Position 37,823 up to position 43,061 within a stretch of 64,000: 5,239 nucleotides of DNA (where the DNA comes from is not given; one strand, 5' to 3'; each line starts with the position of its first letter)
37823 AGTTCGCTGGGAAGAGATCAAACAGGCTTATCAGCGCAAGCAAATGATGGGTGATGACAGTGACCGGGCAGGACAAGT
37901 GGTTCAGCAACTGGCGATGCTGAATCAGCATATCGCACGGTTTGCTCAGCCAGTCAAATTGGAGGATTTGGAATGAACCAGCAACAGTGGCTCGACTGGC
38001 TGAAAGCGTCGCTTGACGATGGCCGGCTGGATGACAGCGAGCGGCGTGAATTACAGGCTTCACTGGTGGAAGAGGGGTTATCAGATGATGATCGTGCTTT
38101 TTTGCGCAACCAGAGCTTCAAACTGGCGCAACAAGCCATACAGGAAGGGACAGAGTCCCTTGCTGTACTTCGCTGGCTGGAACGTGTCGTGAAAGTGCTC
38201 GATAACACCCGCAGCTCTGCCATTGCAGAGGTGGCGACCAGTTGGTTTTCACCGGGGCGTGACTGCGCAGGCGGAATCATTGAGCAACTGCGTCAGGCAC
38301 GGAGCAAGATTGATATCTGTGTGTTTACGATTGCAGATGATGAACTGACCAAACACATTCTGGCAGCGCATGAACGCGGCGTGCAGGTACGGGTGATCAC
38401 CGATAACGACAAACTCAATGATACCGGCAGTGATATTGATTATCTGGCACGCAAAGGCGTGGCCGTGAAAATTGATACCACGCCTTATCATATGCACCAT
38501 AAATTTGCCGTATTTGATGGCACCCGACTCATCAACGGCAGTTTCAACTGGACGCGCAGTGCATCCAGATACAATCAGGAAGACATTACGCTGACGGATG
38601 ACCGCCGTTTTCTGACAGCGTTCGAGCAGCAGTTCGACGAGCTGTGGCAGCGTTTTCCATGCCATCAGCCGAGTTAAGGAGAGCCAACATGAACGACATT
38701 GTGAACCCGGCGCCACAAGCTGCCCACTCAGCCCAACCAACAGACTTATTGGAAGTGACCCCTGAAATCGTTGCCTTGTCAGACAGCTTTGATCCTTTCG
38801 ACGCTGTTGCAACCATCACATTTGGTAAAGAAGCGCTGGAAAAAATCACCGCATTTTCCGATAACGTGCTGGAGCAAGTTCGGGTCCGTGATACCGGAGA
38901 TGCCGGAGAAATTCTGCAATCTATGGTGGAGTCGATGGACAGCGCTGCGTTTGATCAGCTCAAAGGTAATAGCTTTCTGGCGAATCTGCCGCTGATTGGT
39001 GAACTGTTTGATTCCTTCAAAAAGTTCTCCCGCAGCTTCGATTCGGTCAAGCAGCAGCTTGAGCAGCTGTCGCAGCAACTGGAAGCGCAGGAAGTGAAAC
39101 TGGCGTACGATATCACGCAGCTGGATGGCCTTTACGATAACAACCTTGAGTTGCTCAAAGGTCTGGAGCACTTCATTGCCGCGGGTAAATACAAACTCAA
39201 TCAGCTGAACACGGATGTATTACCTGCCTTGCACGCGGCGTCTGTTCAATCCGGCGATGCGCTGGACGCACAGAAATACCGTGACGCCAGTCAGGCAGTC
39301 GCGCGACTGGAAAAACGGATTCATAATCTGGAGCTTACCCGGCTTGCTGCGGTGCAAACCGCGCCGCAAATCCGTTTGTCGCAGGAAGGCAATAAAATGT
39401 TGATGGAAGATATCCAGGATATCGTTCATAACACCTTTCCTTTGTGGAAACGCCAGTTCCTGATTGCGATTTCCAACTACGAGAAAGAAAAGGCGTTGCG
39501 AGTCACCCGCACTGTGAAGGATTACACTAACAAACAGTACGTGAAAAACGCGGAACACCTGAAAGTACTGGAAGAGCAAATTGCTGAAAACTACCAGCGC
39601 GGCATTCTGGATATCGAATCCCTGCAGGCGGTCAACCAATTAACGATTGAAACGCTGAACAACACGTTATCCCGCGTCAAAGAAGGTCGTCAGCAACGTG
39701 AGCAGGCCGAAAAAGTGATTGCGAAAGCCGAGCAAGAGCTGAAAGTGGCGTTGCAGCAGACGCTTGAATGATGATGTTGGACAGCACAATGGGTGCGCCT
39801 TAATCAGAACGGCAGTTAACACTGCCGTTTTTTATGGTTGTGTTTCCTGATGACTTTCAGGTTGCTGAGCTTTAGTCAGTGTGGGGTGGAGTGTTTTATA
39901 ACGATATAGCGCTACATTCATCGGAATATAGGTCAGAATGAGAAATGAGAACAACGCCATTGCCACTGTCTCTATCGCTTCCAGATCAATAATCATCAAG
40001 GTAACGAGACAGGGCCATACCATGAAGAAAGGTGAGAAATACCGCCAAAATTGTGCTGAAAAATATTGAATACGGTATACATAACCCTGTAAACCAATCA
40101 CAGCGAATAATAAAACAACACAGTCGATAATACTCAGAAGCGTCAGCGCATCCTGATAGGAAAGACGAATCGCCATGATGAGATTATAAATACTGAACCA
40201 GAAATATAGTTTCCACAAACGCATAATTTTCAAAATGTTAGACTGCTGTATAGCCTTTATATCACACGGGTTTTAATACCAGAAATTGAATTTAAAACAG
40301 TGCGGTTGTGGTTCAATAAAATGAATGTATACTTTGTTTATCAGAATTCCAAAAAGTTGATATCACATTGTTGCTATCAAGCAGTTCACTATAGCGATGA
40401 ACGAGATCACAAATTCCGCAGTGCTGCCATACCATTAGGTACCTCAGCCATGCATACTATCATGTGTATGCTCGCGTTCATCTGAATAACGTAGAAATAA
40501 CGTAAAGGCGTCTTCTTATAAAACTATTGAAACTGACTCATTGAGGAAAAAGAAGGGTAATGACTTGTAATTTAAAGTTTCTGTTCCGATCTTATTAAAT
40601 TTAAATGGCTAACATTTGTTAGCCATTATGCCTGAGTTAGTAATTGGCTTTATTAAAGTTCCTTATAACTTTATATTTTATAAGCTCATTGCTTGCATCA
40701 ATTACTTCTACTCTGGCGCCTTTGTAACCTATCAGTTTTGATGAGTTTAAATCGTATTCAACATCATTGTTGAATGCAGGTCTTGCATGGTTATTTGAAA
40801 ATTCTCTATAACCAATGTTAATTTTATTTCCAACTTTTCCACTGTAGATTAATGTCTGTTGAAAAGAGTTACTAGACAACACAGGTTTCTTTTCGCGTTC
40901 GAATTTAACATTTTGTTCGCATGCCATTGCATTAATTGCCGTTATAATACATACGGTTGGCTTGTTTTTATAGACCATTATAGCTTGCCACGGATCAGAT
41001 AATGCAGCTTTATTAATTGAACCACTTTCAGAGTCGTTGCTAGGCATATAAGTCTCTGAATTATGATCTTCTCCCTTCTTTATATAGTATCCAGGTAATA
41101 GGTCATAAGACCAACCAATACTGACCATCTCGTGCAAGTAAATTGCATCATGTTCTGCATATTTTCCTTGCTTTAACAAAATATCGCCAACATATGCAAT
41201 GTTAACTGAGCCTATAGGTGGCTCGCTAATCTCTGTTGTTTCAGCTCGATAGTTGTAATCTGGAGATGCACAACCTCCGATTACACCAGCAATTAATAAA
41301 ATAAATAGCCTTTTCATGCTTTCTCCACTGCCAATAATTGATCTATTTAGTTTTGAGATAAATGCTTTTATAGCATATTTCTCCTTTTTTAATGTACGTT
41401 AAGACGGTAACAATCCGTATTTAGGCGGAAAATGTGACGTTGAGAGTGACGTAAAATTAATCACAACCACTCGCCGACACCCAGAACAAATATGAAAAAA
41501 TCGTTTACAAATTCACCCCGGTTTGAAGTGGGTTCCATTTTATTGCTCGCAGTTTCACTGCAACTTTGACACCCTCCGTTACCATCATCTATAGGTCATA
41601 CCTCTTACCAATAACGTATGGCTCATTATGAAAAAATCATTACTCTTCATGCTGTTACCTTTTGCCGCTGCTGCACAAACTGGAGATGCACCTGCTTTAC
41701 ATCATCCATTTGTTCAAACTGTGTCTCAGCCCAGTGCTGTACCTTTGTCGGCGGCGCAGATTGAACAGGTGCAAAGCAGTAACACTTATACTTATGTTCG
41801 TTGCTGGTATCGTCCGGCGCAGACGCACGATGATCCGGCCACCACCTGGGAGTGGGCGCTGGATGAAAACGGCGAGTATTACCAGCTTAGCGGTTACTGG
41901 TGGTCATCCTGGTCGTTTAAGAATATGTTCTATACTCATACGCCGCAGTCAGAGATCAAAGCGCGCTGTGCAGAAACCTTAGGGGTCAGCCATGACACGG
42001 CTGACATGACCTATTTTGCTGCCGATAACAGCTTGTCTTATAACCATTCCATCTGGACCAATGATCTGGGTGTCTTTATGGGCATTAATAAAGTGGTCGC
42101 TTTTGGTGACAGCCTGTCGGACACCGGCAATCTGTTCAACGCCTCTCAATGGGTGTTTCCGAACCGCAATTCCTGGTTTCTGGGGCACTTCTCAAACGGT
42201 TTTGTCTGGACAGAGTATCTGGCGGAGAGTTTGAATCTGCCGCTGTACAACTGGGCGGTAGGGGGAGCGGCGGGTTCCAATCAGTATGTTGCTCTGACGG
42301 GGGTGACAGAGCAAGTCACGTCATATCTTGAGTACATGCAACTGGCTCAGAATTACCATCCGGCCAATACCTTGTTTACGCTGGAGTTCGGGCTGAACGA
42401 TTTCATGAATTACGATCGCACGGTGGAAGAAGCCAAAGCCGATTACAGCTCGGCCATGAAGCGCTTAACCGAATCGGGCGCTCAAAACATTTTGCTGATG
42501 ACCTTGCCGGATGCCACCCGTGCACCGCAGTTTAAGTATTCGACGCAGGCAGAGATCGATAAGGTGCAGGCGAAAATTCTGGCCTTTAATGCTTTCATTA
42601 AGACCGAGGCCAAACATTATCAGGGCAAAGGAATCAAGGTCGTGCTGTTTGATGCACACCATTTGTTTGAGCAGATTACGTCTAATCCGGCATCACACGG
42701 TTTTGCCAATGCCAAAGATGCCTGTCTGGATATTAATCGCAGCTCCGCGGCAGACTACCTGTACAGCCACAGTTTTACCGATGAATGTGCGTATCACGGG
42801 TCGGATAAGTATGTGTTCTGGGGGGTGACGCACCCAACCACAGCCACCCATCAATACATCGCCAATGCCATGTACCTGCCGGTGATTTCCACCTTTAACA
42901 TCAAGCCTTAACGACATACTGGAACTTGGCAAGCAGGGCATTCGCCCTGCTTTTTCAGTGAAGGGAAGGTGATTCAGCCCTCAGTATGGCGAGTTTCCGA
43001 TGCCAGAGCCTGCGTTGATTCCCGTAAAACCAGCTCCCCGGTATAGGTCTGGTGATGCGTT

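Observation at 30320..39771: Five-gene operon coupling a flotillin/NfeD membrane scaffold to a giant AAA+ ATPase, a TerB-HKD nuclease and TelA: candidate undescribed membrane-anchored stress/defence system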

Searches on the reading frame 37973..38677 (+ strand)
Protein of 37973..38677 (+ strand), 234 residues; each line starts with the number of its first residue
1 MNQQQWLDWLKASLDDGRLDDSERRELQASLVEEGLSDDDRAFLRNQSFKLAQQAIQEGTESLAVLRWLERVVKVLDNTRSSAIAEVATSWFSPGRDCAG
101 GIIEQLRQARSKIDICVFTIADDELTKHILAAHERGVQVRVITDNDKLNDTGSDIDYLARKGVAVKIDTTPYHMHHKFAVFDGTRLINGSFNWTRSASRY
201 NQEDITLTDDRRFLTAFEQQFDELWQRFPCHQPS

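Call 5: search_protein_families(library=pfam, proteins=[window:37973-38677:+], max_evalue=0.01)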
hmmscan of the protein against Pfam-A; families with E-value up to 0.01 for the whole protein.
window:37973-38677:+ (234 aa): 3 families
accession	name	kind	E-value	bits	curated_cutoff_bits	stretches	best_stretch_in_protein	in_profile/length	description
PF13091.12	PLDc_2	-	2.4e-32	112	27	1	102-225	1-132/132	PLD-like domain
PF07894.18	SACK1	-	0.00089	19.3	21.4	1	102-225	153-269/274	Scaffolding anchor of CK1 domain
PF00614.28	PLDc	-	0.0017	18.7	21.9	1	174-195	5-26/28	Phospholipase D Active site motif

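Call 6: search_protein_families(library=ncbifam, proteins=[window:37973-38677:+], max_evalue=0.01)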
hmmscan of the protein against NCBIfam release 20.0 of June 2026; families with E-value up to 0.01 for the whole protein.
window:37973-38677:+ (234 aa): 8 families
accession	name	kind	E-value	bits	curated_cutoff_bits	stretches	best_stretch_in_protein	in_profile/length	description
NF010492.0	PRK13912.1-3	equivalog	1.2e-14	54.3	297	1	104-226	41-173/178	nuclease NucT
NF010490.0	PRK13912.1-1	equivalog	1.1e-13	51.5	211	1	100-224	33-155/159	nuclease NucT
NF010493.0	PRK13912.1-4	equivalog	4e-09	36.7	351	1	103-211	33-151/171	nuclease NucT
NF038319.1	DISARM_DrmC_I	equivalog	4.8e-09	36.1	133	1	52-225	44-235/236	DISARM system phospholipase D-like protein DrmC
NF010491.0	PRK13912.1-2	equivalog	3.5e-08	33.4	225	1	96-212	35-161/180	nuclease NucT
NF041068.1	DpdK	equivalog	4e-07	29.7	100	1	125-225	67-167/167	phospholipase D-like domain-containing protein DpdK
TIGR04265.1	bac_cardiolipin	equivalog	0.00012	21.2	290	1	48-145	79-181/483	cardiolipin synthase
NF008427.0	PRK11263.1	equivalog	0.0011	18.1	281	0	102-166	24-93/409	cardiolipin synthase ClsB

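Call 7: search_protein_families(library=padloc, proteins=[window:37973-38677:+], max_evalue=0.01)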
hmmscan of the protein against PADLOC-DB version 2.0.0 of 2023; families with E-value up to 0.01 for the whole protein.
window:37973-38677:+ (234 aa): 17 families
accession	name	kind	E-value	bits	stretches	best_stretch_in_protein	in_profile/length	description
PDLC02614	DrmC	-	1.1e-11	42.8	1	101-204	25-131/153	DrmC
PDLC03922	MkoB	-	3.3e-09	34.6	1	15-198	218-421/610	-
PDLC03924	MkoC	-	6.6e-09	32.4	1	105-206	1000-1113/1136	-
PDLC02606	DrmC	-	2.3e-06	25.5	1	90-204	27-153/182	DrmC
PDLC02901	DpdK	-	2.8e-06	25.1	1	128-226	73-170/173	DpdK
PDLC05027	PDC-S48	-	2e-05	21.9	1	3-84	228-310/411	-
PDLC02589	DrmC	-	3.1e-05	21.2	1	38-147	50-161/264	DrmC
PDLC02599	DrmC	-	6.2e-05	20.1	1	123-227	34-138/387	DrmC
PDLC02588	DrmC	-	9.9e-05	20.1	0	173-224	192-243/256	DrmC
PDLC02608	DrmC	-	0.00022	19.1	1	104-227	24-154/162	DrmC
PDLC02609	DrmC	-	0.00024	19.1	1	82-223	76-231/241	DrmC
PDLC02605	DrmC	-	0.00036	18.2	0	106-151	124-170/270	DrmC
PDLC02612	DrmC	-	0.0013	16.3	1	107-227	102-227/235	DrmC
PDLC02607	DrmC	-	0.0013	16.1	1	66-145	79-159/265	DrmC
PDLC02585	DrmC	-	0.0024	15.5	0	93-204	101-224/253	DrmC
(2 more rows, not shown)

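Call 86: search_solved_structures(query=A4, max_evalue=0.001)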
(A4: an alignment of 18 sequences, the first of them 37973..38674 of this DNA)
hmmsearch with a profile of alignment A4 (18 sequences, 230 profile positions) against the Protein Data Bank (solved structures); distinct sequences matched with E-value up to 0.001: 16.
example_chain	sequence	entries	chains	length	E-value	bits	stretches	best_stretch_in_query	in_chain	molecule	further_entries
9lkx_K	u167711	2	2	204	8e-41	143.6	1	94-228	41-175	Mitochondrial cardiolipin hydrolase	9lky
4ggj_A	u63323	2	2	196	6.6e-39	137.3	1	96-228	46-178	Mitochondrial cardiolipin hydrolase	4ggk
4gen_A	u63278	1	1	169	1.1e-27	100.6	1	99-229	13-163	Mitochondrial cardiolipin hydrolase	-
4h4a_A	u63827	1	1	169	1.2e-27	100.5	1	99-229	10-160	Mitochondrial cardiolipin hydrolase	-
4gel_A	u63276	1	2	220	1.8e-27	99.9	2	98-182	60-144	Mitochondrial cardiolipin hydrolase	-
4gem_A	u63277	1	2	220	2.3e-26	96.3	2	98-182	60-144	Mitochondrial cardiolipin hydrolase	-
1byr_A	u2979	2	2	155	2.3e-20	76.7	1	89-226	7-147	PROTEIN (ENDONUCLEASE)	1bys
6ehi_A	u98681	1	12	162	7.9e-14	55.3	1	96-221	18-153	Nuclease NucT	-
30ie_B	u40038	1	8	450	7e-09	39.1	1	102-224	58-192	Virion nicking-joining enzyme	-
5lzk_A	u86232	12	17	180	1.8e-07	34.4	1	98-226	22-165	Protein FAM83B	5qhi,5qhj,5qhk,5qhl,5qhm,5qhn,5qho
8v05_A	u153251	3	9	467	9.6e-05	25.6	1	126-224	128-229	5'-3' exonuclease PLD3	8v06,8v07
8q1k_A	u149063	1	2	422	0.00046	23.3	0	132-224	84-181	5'-3' exonuclease PLD3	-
8s86_A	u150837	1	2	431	0.00049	23.2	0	132-224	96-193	5'-3' exonuclease PLD3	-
8q1x_A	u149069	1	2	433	0.0005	23.2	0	132-224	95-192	5'-3' exonuclease PLD3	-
9vbg_A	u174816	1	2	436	0.0005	23.2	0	132-224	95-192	5'-3' exonuclease PLD3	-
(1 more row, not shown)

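Call 87: search_solved_structures(query=window:37973-38674:+, max_evalue=0.001, show_alignments=2)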
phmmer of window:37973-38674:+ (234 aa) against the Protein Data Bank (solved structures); distinct sequences matched with E-value up to 0.001: 8.
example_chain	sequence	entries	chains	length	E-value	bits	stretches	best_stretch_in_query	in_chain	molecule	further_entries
9lkx_K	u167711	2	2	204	2.5e-29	105.8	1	94-228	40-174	Mitochondrial cardiolipin hydrolase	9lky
4ggj_A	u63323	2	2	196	9.7e-27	97.4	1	102-229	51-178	Mitochondrial cardiolipin hydrolase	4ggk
4h4a_A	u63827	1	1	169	6.1e-17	65.3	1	101-186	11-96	Mitochondrial cardiolipin hydrolase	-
4gen_A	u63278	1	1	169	6.3e-17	65.3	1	101-186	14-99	Mitochondrial cardiolipin hydrolase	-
4gel_A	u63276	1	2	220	1.5e-16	64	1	101-186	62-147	Mitochondrial cardiolipin hydrolase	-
4gem_A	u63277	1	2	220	1e-15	61.3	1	101-229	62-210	Mitochondrial cardiolipin hydrolase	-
1byr_A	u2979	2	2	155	1.7e-10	44.2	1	93-227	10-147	PROTEIN (ENDONUCLEASE)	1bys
6ehi_A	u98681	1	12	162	8.5e-08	35.4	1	95-220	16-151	Nuclease NucT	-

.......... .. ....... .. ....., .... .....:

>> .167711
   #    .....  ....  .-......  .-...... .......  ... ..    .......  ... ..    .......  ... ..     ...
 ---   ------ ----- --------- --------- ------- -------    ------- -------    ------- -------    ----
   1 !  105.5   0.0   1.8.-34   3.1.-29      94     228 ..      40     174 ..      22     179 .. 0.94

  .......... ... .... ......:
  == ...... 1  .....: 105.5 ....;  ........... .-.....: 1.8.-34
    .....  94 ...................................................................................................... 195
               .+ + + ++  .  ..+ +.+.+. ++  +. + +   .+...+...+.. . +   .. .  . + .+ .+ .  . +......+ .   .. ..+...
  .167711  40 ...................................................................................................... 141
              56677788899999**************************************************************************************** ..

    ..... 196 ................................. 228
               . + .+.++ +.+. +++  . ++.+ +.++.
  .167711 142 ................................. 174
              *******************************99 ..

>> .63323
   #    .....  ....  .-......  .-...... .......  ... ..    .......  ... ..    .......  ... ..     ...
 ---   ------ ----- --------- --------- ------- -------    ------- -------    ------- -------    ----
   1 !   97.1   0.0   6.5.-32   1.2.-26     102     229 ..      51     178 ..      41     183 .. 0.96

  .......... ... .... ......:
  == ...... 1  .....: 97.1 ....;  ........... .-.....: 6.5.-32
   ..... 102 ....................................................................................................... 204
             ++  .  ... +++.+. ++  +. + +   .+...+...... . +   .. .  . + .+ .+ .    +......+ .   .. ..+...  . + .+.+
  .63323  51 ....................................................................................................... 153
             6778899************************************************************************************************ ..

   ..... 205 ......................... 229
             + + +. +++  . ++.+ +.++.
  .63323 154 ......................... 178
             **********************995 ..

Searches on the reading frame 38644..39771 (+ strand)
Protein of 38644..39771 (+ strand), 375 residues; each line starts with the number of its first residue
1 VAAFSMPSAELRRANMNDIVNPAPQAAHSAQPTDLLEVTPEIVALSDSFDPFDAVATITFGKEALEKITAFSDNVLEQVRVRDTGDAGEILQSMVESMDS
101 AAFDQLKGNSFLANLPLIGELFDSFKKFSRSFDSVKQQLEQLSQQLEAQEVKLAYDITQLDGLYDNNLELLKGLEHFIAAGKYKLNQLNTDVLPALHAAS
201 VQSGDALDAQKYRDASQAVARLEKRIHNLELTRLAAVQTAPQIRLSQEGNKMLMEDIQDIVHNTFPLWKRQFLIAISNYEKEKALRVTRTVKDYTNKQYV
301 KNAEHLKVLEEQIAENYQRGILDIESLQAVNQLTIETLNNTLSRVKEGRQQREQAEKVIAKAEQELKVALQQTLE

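Call 5: search_protein_families(library=pfam, proteins=[window:38644-39771:+], max_evalue=0.01)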
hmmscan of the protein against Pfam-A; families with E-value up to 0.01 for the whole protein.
window:38644-39771:+ (375 aa): 2 families
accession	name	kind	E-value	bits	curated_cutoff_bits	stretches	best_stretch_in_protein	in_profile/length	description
PF05816.16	TelA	-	6.4e-76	256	30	1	45-371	4-331/332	Toxic anion resistance protein (TelA)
PF07889.17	DUF1664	-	0.0022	18.5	34.6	1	126-192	37-103/124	Protein of unknown function (DUF1664)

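Call 6: search_protein_families(library=ncbifam, proteins=[window:38644-39771:+], max_evalue=0.01)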
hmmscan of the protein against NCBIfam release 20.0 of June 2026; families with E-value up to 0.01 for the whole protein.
window:38644-39771:+ (375 aa): 0 families

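Call 7: search_protein_families(library=padloc, proteins=[window:38644-39771:+], max_evalue=0.01)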
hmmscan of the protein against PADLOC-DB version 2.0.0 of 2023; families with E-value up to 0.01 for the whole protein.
window:38644-39771:+ (375 aa): 0 families

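Call 88: search_solved_structures(query=window:38689-39768:+, max_evalue=1)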
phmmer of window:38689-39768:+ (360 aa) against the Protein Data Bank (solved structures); distinct sequences matched with E-value up to 1: 0.

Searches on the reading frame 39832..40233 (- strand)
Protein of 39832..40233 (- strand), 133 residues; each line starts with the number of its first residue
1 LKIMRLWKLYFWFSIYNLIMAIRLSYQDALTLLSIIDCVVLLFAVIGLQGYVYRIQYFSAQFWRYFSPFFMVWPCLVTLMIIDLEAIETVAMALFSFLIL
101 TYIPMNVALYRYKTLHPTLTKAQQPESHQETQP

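Call 29: search_protein_families(library=pfam, max_evalue=1, proteins=[window:39832-40233:-])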
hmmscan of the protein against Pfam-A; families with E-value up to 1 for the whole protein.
window:39832-40233:- (133 aa): 1 family
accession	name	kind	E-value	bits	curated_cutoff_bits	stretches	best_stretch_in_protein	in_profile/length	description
PF03788.19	LrgA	-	0.044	14.2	28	1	77-114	29-66/94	LrgA family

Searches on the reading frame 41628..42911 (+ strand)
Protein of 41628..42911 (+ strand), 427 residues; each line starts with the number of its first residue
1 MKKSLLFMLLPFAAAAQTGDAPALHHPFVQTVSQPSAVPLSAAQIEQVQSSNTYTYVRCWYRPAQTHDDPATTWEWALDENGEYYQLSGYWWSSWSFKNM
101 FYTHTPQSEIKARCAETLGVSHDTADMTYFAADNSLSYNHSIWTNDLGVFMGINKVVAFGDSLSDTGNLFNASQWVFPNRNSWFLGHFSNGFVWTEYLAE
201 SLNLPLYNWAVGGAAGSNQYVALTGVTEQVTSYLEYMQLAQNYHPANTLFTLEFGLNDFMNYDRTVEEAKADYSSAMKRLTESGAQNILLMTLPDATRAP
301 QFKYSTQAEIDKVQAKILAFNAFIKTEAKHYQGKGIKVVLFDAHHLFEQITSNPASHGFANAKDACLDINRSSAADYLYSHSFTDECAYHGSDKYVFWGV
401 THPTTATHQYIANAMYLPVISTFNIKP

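Call 48: search_protein_families(library=pfam, max_evalue=0.001, proteins=[window:41628-42911:+])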
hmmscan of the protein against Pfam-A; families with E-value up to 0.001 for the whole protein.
window:41628-42911:+ (427 aa): 2 families
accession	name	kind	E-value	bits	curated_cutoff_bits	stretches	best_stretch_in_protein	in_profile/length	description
PF00657.28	Lipase_GDSL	-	4.9e-28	99.2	23.6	1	156-414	1-207/208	GDSL-like Lipase/Acylhydrolase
PF13472.12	Lipase_GDSL_2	-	3.7e-08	34.5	32.9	1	158-320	1-138/178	GDSL-like Lipase/Acylhydrolase family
